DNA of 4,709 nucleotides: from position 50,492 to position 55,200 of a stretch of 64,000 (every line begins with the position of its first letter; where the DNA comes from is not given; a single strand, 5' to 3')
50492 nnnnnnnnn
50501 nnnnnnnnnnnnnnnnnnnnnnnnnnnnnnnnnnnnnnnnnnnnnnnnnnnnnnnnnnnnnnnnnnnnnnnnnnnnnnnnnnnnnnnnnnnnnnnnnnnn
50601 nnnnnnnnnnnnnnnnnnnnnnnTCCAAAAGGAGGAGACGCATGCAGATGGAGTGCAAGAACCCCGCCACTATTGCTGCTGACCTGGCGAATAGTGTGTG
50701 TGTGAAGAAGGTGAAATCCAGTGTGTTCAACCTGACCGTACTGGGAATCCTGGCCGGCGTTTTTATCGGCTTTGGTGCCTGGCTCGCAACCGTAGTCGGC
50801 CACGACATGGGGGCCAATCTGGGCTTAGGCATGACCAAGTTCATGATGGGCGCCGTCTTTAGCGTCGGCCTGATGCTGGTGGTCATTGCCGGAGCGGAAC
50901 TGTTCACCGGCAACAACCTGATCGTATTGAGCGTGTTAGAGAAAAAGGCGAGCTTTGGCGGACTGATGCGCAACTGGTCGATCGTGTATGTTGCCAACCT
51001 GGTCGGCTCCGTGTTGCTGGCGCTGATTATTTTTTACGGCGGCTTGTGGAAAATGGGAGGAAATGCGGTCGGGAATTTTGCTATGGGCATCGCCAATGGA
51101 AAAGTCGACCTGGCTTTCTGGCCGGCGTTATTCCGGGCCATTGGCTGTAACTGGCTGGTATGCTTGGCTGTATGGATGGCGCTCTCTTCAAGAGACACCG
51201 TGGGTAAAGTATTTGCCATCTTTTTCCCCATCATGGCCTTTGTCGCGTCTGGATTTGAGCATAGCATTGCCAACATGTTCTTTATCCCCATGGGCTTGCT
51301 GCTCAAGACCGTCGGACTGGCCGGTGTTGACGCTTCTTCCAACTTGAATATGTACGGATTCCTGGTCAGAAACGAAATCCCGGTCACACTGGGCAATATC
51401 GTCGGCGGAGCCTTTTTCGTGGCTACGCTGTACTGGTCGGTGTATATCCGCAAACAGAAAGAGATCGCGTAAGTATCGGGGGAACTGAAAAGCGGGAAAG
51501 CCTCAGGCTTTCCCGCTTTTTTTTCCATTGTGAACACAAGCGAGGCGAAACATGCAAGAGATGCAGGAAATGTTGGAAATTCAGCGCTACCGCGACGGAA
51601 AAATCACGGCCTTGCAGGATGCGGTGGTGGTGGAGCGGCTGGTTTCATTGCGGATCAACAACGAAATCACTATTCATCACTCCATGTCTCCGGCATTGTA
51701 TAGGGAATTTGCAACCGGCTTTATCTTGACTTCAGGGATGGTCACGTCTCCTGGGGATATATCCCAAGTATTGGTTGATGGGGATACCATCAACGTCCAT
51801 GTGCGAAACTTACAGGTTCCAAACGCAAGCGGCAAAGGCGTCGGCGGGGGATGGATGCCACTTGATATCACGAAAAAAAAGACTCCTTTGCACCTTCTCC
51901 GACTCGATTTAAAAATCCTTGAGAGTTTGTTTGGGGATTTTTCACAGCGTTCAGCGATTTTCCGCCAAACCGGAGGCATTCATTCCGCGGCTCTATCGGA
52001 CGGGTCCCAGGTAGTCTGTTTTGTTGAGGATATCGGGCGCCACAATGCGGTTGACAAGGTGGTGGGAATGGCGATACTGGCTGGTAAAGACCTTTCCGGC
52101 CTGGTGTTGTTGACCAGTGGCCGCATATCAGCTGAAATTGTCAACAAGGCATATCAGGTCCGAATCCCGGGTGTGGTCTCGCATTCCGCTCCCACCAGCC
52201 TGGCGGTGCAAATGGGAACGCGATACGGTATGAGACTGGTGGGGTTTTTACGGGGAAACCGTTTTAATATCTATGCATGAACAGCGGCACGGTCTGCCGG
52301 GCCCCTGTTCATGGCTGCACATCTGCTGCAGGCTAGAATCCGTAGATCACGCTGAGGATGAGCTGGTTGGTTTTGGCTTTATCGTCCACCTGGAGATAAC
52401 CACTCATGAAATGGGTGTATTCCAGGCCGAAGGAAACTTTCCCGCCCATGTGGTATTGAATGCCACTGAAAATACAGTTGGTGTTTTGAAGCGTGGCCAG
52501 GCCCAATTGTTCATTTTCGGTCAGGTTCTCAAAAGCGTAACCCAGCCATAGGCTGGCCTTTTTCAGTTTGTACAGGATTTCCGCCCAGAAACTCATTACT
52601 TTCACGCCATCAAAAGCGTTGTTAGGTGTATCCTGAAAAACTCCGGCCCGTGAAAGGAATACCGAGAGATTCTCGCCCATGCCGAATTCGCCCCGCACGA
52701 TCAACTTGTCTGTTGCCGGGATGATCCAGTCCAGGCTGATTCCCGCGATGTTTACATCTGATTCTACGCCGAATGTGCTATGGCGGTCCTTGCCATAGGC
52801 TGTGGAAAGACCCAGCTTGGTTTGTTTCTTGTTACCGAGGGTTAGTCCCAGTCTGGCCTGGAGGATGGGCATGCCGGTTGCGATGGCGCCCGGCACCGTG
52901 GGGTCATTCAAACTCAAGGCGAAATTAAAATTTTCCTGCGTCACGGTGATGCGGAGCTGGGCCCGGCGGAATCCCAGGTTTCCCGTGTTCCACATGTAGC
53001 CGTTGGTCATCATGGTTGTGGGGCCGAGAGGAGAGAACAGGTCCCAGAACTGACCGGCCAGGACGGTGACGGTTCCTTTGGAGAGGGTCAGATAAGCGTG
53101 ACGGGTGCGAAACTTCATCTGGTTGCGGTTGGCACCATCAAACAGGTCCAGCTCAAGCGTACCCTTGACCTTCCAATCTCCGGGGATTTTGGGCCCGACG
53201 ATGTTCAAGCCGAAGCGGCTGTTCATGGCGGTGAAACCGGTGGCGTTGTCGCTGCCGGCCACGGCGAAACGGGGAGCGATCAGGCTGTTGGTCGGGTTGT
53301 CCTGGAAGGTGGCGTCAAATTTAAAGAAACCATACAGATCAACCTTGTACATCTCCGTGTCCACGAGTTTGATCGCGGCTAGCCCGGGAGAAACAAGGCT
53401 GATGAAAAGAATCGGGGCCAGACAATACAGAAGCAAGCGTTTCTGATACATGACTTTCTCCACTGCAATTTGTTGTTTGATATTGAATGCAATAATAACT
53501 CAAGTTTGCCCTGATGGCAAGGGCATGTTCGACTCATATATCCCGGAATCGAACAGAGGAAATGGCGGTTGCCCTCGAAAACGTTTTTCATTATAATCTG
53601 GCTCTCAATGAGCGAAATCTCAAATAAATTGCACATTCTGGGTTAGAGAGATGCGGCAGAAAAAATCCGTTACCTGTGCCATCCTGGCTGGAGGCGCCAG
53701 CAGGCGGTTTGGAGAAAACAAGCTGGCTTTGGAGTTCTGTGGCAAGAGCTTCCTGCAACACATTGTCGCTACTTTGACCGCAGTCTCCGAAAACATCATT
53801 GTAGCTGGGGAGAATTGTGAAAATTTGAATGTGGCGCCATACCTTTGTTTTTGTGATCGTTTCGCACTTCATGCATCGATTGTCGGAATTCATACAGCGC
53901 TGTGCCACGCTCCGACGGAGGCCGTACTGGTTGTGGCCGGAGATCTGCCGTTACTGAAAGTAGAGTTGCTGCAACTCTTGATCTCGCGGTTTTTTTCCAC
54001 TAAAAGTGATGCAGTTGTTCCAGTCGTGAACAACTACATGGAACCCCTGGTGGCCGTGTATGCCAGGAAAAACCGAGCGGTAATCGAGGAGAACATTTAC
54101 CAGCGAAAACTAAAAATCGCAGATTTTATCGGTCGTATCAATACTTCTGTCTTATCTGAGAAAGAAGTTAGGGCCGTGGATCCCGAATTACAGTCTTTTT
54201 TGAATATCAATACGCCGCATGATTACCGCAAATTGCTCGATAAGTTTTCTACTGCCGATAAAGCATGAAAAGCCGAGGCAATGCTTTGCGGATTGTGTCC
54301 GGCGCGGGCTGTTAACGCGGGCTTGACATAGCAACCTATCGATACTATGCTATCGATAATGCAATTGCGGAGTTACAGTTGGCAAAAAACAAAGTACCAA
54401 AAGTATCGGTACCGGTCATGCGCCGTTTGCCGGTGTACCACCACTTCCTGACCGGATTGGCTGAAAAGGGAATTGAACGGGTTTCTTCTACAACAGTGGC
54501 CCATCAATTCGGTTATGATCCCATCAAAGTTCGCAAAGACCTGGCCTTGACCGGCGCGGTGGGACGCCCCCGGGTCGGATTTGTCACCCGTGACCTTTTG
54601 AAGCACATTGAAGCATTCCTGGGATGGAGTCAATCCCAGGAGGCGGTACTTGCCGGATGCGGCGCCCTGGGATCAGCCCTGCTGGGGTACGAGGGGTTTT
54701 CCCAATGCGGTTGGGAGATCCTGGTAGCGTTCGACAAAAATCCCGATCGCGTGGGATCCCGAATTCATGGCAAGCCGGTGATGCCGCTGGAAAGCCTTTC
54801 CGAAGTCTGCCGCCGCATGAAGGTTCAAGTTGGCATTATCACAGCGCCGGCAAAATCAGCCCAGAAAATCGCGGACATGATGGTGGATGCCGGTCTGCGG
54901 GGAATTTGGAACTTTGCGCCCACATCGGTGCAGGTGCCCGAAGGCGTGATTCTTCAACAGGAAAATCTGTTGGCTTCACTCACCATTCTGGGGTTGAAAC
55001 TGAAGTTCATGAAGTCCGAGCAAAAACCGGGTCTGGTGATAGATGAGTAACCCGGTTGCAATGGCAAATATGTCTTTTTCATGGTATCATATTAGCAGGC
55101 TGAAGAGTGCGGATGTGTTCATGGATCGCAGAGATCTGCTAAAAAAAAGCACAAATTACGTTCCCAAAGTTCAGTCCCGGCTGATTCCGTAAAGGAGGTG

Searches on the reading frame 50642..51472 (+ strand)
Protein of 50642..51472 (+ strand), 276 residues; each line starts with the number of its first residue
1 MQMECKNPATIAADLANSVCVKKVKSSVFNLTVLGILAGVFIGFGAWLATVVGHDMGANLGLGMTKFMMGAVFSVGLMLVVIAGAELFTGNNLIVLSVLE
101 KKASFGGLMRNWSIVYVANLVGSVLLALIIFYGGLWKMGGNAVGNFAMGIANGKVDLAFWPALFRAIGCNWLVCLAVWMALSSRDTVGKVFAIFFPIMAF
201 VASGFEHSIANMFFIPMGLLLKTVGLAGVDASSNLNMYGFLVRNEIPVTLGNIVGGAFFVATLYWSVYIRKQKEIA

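Call 3: search_protein_families(library=pfam, proteins=[window:50642-51472:+])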
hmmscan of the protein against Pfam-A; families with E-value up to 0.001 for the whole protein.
window:50642-51472:+ (276 aa): 1 family
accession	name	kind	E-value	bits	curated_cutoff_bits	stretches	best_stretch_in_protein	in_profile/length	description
PF01226.23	Form_Nir_trans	-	8.3e-81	271.3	34.6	1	16-265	6-239/240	Formate/nitrite transporter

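Call 4: search_protein_families(library=ncbifam, proteins=[window:50642-51472:+])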
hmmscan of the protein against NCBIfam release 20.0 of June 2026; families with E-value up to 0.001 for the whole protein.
window:50642-51472:+ (276 aa): 5 families
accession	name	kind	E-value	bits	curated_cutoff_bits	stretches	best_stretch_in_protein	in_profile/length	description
TIGR00790.1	fnt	subfamily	4.4e-75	252.4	232.3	1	23-269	1-238/239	formate/nitrite family transporter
TIGR04060.1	formate_focA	equivalog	2e-64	217.4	290.1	1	14-269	5-267/268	formate transporter FocA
NF008069.0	PRK10805.1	equivalog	3.1e-53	181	440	1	8-273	12-283/285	formate transporter FocA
NF007261.0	PRK09713.1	exception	4.6e-34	118.2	499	1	13-272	16-281/282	formate transporter FocB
NF008595.0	PRK11562.1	equivalog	6.5e-32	110.9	293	1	16-272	11-253/268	nitrite transporter NirC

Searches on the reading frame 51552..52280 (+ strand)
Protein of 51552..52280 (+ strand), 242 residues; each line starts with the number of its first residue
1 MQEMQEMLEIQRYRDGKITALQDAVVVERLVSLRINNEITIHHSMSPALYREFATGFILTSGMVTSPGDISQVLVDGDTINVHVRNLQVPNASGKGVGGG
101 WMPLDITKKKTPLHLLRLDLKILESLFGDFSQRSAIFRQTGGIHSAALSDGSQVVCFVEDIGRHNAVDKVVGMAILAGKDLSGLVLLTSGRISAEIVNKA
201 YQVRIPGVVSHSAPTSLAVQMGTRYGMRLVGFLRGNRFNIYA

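Call 3: search_protein_families(library=pfam, proteins=[window:51552-52280:+])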
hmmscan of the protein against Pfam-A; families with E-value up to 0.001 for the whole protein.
window:51552-52280:+ (242 aa): 1 family
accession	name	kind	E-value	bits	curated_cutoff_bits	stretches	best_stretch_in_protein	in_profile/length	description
PF02634.21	FdhD-NarQ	-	4.9e-58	197.1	27.2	1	26-242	1-231/237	FdhD/NarQ family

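Call 4: search_protein_families(library=ncbifam, proteins=[window:51552-52280:+])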
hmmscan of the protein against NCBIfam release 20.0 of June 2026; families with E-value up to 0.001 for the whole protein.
window:51552-52280:+ (242 aa): 2 families
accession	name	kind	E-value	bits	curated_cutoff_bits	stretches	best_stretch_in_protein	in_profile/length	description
NF001943.0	PRK00724.1-2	equivalog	5.9e-52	176.3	269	1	1-242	1-267/274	formate dehydrogenase accessory sulfurtransferase FdhD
TIGR00129.1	fdhD_narQ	equivalog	1.3e-51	175.3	140.9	1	22-241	2-229/237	formate dehydrogenase accessory sulfurtransferase FdhD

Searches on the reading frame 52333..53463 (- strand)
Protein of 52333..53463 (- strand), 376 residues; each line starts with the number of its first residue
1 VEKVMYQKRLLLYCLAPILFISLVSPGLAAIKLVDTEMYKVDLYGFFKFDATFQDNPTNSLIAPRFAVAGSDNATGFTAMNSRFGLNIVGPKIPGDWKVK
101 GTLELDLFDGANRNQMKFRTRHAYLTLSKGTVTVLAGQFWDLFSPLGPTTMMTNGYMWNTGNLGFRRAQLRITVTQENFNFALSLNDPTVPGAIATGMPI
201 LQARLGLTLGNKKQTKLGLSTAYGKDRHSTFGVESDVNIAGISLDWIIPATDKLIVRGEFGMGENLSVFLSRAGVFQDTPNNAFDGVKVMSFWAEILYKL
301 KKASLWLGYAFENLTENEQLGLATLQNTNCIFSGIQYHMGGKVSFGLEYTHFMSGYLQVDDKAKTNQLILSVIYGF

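Call 49: search_protein_families(library=pfam, proteins=[window:52333-53463:-], max_evalue=0.0001)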
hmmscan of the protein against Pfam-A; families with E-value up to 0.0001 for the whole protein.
window:52333-53463:- (376 aa): 1 family
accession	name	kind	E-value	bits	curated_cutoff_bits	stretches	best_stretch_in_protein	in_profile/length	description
PF13609.12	Porin_4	-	7e-07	29.8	27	1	33-351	16-304/310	Gram-negative porin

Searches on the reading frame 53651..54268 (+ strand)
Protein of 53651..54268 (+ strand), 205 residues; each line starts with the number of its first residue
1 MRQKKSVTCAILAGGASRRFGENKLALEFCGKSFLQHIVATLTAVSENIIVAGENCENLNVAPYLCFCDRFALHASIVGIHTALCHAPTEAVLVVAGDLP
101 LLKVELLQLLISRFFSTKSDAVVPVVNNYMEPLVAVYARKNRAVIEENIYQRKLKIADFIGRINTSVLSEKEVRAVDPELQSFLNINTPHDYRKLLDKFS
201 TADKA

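Call 49: search_protein_families(library=pfam, proteins=[window:53651-54268:+], max_evalue=0.0001)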
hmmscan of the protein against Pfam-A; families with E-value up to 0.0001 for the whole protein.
window:53651-54268:+ (205 aa): 1 family
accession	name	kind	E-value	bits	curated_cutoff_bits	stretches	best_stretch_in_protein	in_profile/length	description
PF12804.13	NTP_transf_3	-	7.7e-29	101.4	27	1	9-152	1-148/160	MobA-like NTP transferase domain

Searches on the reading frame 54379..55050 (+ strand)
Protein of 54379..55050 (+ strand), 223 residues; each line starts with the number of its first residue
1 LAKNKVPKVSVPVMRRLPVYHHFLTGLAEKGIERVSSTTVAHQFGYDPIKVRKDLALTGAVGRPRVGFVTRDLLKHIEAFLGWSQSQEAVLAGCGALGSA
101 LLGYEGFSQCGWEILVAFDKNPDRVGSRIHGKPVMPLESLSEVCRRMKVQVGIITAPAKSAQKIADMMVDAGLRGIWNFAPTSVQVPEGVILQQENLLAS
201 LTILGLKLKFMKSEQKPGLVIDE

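Call 49: search_protein_families(library=pfam, proteins=[window:54379-55050:+], max_evalue=0.0001)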
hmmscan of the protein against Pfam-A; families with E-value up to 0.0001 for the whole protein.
window:54379-55050:+ (223 aa): 2 families
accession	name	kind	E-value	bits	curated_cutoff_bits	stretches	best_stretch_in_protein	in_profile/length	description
PF02629.25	CoA_binding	-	6.9e-18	65.6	22.3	1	87-181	4-96/97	CoA binding domain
PF06971.19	Put_DNA-bind_N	-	2.4e-16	60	27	1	8-55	1-48/49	Putative DNA-binding protein N-terminus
